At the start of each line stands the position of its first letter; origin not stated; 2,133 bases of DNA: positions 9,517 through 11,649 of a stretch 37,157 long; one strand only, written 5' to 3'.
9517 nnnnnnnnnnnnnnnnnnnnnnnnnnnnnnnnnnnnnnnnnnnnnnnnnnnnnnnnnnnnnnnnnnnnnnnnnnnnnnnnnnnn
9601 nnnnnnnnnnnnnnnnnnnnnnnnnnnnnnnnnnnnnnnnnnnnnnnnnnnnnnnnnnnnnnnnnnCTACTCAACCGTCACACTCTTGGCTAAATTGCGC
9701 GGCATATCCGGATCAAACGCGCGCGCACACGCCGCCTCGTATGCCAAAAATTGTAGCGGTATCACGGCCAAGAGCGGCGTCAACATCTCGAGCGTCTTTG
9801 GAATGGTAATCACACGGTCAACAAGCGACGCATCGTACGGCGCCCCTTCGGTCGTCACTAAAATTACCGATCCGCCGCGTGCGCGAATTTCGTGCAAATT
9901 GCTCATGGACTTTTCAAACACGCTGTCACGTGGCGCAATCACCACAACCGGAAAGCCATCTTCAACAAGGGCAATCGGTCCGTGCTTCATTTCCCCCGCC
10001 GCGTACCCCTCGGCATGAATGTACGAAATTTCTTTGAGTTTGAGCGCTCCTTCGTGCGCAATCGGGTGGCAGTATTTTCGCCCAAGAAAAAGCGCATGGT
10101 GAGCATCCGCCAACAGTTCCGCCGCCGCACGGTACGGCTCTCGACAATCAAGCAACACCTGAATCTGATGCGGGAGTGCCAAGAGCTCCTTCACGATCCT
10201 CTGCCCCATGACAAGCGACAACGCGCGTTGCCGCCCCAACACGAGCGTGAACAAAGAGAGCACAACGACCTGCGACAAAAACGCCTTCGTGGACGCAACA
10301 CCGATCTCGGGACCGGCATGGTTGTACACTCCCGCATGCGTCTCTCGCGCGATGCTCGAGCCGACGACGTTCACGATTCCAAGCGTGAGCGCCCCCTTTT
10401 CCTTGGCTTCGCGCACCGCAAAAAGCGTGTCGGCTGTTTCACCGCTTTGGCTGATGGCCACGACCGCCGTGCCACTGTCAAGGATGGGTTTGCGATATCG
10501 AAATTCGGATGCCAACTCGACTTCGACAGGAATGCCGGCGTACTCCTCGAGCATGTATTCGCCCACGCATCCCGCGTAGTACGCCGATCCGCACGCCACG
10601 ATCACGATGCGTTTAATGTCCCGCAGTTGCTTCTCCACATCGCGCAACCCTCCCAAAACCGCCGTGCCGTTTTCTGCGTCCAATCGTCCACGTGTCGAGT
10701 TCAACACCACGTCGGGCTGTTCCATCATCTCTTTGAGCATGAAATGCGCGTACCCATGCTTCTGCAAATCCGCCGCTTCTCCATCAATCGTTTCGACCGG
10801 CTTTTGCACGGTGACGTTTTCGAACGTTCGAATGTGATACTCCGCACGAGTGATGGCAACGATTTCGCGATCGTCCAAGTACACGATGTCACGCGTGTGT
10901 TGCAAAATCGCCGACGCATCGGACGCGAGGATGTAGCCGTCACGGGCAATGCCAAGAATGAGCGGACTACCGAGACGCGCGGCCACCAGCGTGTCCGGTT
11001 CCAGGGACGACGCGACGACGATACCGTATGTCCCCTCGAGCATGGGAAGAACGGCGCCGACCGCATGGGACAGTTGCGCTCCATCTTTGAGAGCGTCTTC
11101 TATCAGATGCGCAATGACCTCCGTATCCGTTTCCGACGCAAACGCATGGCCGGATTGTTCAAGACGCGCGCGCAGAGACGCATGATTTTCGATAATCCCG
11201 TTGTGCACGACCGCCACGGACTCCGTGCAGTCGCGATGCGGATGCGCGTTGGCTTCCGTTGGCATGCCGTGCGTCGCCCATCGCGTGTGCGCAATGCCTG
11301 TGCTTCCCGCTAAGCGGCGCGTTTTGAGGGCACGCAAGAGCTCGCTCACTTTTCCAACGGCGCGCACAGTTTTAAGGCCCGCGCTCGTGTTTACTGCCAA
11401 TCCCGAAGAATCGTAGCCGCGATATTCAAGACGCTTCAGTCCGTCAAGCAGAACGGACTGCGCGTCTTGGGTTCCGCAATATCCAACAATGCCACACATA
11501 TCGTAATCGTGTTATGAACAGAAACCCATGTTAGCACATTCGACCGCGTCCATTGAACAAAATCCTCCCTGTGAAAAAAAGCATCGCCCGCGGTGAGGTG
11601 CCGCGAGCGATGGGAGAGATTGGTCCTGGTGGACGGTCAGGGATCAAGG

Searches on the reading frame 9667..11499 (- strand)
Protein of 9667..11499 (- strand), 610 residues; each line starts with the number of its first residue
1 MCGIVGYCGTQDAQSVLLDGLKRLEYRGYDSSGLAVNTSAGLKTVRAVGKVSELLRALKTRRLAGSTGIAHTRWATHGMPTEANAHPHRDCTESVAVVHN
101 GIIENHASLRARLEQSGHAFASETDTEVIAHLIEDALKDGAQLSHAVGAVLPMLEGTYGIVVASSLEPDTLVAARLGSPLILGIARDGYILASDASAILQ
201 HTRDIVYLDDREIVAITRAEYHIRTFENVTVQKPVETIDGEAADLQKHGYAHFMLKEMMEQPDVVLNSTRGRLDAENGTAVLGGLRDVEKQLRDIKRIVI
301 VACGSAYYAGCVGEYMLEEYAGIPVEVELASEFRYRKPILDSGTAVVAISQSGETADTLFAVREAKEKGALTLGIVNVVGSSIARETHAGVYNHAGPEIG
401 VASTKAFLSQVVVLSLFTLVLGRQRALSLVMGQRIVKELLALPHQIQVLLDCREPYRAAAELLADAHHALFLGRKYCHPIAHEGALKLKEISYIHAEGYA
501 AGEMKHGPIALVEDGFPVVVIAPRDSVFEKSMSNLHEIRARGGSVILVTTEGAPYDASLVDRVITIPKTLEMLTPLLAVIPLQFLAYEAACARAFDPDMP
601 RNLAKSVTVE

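Call 10: search_protein_families(library=ncbifam, proteins=[window:9667-11499:-])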
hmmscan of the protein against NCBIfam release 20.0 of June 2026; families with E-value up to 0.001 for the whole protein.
window:9667-11499:- (610 aa): 22 families
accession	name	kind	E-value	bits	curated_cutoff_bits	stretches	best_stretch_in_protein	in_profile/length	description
NF001484.0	PRK00331.1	subfamily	3.8e-243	808.3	381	1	1-610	1-601/601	isomerizing glutamine--fructose-6-phosphate transaminase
TIGR01135.1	glmS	equivalog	2.7e-238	792.4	418.05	1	2-610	1-607/607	glutamine--fructose-6-phosphate transaminase (isomerizing)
NF046059.1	NagB_SO3506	equivalog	1.1e-37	130.1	430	1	289-557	30-291/330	glucosamine-6-phosphate deaminase NagB-II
TIGR01134.1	purF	equivalog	2.6e-33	116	350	1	2-228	1-229/432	amidophosphoribosyltransferase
NF041128.1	glucosaP_deam_GlmD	equivalog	6.4e-22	78.2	580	1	288-607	24-321/323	glucosamine-6-phosphate deaminase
TIGR01536.1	asn_synth_AEB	equivalog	1.9e-16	60.2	267.1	1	2-238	1-209/517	asparagine synthase (glutamine-hydrolyzing)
NF008481.0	PRK11382.1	equivalog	1.4e-15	57.3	430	1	292-601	41-332/340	fructoselysine 6-phosphate deglycase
NF006949.0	PRK09431.1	equivalog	7.6e-11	41.2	499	1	69-207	46-174/554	asparagine synthase B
TIGR03104.1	trio_amidotrans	equivalog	1.5e-08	33.4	570.1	1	68-131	44-106/589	N-acetylglutaminylglutamine amidotransferase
TIGR03108.1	eps_aminotran_1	hypoth_equivalog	1.8e-08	33.5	816.9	1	68-202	45-170/628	XrtA/PEP-CTERM system amidotransferase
NF003915.0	PRK05441.1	subfamily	5.1e-07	29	168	1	342-414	131-205/300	N-acetylmuramic acid 6-phosphate etherase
TIGR02128.1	G6PI_arch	equivalog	1.2e-06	27.7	213.9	1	287-372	13-96/308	bifunctional phosphoglucose/phosphomannose isomerase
NF008458.0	PRK11337.1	equivalog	1.8e-06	27.1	378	1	339-389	185-235/293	MurR/RpiR family transcriptional regulator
NF040776.2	AlsR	equivalog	4.3e-06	25.9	400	1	339-395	173-229/279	transcriptional repressor AlsR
NF006426.0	PRK08674.1-6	subfamily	5.5e-06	25.5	295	1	289-375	40-123/354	bifunctional phosphoglucose/phosphomannose isomerase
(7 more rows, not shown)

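Call 14: find_related_loci(query=window:9667-11499:-, collection=genome_contigs, flank=2500)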
Query window:9667-11499:- (610 aa) in genome_contigs; peptide patterns used: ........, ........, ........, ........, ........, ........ (x = any residue, [..] = any of these).
600 stretches matched a pattern (row limit reached: there are more); 506 encode a relative of the query (tblastn E <= 1e-3); the best 80 are kept; 80 distinct loci.
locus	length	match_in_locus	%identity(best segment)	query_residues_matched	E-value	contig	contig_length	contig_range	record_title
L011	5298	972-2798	68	1-610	0e+0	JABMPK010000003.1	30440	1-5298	MAG: Candidatus Uhrbacteria bacterium isolate bin.195 k141_195527, whole genome shotgun sequence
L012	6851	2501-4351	61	1-610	0e+0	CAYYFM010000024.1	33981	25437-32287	MAG TPA_asm: uncultured Gammaproteobacteria bacterium isolate binchicken_co203_597 genome assembly, contig: k141_312848,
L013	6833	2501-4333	61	1-610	0e+0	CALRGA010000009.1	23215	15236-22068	MAG: Candidatus Uhrbacteria bacterium RIFOXYB12_FULL_58_10 isolate AH-03may19-8 genome assembly, contig: AH-03may19-C376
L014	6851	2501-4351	61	1-610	0e+0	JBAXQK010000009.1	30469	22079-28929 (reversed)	MAG: Candidatus Uhrbacteria bacterium isolate ELA555 MAG555_9, whole genome shotgun sequence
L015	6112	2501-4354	61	1-610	0e+0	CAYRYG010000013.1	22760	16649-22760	MAG TPA_asm: uncultured Gammaproteobacteria bacterium isolate SRP062349_co5_1 genome assembly, contig: NODE_639_length_2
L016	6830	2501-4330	61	1-610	0e+0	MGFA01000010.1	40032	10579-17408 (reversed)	MAG: Candidatus Uhrbacteria bacterium RIFOXYB12_FULL_58_10 rifoxyb3_full_scaffold_184, whole genome shotgun sequence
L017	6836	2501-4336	60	1-610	0e+0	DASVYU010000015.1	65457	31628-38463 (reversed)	MAG TPA_asm: Patescibacteria group bacterium isolate SMAG_U2610 k141_16007, whole genome shotgun sequence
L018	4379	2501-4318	59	1-610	0e+0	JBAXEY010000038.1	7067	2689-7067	MAG: bacterium isolate ELA257 MAG257_38, whole genome shotgun sequence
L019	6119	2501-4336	57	1-610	0e+0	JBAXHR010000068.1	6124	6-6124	MAG: Candidatus Moraniibacteriota bacterium isolate ELA328 MAG328_68, whole genome shotgun sequence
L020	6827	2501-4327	58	1-610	0e+0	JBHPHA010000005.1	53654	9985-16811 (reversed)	Patescibacteria group bacterium isolate SAG AM-311-N19 NODE_5_length_53654_cov_32.344503, whole genome shotgun sequence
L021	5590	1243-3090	57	1-610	0e+0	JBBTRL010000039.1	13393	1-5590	MAG: Patescibacteria group bacterium isolate H52-bin103_1 H52_bin103_1_000000000039, whole genome shotgun sequence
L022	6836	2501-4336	58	1-610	0e+0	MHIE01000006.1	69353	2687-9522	MAG: Candidatus Buchananbacteria bacterium RIFCSPHIGHO2_01_FULL_44_11 rifcsphigho2_01_scaffold_1560, whole genome shotgu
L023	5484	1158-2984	59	1-610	0e+0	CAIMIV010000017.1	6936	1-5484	uncultured bacterium isolate MJ-2014-D5_bin-329 genome assembly, contig: bin-329:17/71, whole genome shotgun sequence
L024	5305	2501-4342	60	1-610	0e+0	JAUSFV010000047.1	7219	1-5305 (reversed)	MAG: bacterium isolate E14_maxbin.402 E14_k141_1584277, whole genome shotgun sequence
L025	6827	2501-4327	60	1-610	0e+0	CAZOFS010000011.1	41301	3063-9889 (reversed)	MAG TPA_asm: uncultured Bdellovibrionales bacterium isolate SRP342105_co1_261 genome assembly, contig: NODE_1165_length_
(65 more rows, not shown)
